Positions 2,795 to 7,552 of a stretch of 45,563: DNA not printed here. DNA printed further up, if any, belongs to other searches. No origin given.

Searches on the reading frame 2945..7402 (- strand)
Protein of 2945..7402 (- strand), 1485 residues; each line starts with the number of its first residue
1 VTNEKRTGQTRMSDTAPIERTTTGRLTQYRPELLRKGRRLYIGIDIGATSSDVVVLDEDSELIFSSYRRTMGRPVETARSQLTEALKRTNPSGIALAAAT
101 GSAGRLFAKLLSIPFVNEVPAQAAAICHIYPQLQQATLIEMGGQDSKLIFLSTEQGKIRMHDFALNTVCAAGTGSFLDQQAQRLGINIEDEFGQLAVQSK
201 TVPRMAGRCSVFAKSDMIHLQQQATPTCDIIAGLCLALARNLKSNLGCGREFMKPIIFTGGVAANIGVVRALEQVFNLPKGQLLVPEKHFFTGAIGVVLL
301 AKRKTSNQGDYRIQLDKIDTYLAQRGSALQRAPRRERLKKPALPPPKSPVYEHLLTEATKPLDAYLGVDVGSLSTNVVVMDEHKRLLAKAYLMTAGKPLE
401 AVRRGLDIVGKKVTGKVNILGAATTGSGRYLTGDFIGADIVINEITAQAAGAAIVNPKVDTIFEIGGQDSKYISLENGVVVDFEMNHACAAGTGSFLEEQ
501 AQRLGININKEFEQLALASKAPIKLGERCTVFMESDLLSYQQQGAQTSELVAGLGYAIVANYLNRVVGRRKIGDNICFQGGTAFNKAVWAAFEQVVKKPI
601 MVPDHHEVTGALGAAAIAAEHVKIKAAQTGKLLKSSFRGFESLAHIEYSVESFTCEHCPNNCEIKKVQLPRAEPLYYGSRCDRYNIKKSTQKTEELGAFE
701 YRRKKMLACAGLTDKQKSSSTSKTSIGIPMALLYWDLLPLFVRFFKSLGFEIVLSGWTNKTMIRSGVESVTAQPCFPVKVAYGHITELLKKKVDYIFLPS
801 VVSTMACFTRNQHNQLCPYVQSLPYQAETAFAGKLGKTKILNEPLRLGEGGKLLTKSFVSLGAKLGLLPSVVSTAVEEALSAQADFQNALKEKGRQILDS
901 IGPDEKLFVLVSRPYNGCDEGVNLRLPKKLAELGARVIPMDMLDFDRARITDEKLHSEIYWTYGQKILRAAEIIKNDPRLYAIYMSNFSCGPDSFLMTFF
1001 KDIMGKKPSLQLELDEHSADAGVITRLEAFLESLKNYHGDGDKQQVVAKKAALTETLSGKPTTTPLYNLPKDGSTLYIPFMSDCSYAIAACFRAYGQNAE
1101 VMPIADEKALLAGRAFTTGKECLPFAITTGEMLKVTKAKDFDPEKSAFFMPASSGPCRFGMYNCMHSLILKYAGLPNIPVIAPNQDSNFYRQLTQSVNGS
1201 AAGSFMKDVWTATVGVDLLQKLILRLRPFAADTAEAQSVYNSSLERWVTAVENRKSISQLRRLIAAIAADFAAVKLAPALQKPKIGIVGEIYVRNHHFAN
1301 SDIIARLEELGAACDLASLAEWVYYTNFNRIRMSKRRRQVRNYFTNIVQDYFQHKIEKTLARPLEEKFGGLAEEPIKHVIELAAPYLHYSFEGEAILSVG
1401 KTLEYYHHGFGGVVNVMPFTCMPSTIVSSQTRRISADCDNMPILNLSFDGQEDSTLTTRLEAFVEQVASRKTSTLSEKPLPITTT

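Call 56: search_protein_families(library=pfam, proteins=[window:2945-7402:-], max_evalue=0.00001)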
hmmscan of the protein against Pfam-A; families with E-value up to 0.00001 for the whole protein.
window:2945-7402:- (1485 aa): 4 families
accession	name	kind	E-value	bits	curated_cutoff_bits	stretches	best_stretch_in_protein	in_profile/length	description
PF01869.26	BcrAD_BadFG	-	1.1e-67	228.8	31.5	2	366-618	1-271/271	BadF/BadG/BcrA/BcrD ATPase family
PF09989.15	DUF2229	-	1.7e-57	195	29.4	1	726-943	2-218/218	CoA enzyme activase uncharacterised domain (DUF2229)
PF05378.19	Hydant_A_N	-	7e-07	29.6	25.2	0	366-427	2-67/176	Hydantoinase/oxoprolinase N-terminal region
PF06050.19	HGD-D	-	7.7e-07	29.4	28.4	0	982-1034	287-342/342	2-hydroxyglutaryl-CoA dehydratase, D-component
